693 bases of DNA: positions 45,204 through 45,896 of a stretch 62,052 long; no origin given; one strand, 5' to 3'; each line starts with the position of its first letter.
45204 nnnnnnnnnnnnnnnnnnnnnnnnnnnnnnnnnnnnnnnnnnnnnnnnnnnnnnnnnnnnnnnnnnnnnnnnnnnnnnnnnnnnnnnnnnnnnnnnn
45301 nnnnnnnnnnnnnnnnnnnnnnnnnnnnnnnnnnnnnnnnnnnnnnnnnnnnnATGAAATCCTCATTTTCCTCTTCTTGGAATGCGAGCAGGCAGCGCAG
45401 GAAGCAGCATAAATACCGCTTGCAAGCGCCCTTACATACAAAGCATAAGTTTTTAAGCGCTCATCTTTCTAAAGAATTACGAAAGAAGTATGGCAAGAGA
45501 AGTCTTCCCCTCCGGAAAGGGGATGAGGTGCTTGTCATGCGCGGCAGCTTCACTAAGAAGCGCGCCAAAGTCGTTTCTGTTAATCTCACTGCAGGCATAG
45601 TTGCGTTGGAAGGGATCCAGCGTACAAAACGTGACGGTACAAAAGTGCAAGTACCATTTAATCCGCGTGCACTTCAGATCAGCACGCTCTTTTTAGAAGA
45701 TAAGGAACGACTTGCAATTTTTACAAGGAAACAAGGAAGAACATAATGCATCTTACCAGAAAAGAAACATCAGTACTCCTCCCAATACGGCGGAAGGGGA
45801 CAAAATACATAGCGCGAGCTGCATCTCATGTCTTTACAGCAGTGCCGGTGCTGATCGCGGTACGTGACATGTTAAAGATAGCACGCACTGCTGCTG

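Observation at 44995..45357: Acidic 120-aa ORF inserted between rpl14 and rpl24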

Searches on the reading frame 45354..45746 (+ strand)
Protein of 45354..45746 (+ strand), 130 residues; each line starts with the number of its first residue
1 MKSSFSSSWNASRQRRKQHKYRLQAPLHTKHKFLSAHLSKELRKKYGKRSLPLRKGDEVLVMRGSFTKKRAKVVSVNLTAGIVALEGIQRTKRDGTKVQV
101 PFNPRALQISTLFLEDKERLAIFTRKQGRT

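Call 4: search_protein_families(library=pfam, proteins=[window:45354-45746:+], max_evalue=1)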
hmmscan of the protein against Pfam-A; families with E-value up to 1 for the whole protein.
window:45354-45746:+ (130 aa): 2 families
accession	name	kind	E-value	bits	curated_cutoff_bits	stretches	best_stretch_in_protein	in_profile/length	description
PF16906.11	Ribosomal_L26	-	5.3e-26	91.3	28.8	1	12-126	1-82/82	Ribosomal proteins L26 eukaryotic, L24P archaeal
PF00467.35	KOW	-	0.0019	18.4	22.3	1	55-78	1-24/32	KOW motif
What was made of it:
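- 45354..45746 (+): uL24 (rpl24) gene, the downstream flank. Pfam Ribosomal_L26, E 5.3e-26 (call 4).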

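Call 36: find_related_loci(query=window:45354-45746:+, collection=metagenome_contigs, flank=7000)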
Query window:45354-45746:+ (130 aa) in metagenome_contigs; peptide patterns used: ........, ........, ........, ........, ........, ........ (x = any residue, [..] = any of these).
462 stretches matched a pattern; 159 encode a relative of the query (tblastn E <= 1e-3); the best 80 are kept; 80 distinct loci.
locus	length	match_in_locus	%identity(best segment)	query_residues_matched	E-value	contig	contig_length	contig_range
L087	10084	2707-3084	71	1-126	1e-56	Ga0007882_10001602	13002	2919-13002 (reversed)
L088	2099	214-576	74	1-121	3e-57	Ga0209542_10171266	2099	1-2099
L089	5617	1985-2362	69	1-126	3e-55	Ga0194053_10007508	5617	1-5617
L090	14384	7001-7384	66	1-128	1e-54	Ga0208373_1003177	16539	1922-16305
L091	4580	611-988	67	1-126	2e-54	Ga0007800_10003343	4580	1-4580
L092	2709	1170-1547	67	1-126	1e-54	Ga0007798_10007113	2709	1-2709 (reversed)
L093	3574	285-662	70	1-126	4e-54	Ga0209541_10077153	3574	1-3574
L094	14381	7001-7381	67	1-127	3e-54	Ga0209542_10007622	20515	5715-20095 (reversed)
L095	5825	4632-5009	70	1-126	4e-54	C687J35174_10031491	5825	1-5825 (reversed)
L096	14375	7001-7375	69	1-125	1e-53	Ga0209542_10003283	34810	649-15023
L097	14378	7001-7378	68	1-126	2e-53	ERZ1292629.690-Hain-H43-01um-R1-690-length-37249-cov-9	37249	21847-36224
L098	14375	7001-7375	69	1-125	1e-53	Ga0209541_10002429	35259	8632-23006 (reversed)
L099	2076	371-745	69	1-125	7e-54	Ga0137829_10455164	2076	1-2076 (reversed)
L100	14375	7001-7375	68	1-125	3e-53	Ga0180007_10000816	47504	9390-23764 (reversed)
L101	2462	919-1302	68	1-128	2e-53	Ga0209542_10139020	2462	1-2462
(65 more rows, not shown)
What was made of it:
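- Tried and rejected: The metagenome scan for closer relatives of the window found nothing above 76% uL24 identity (call 36).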
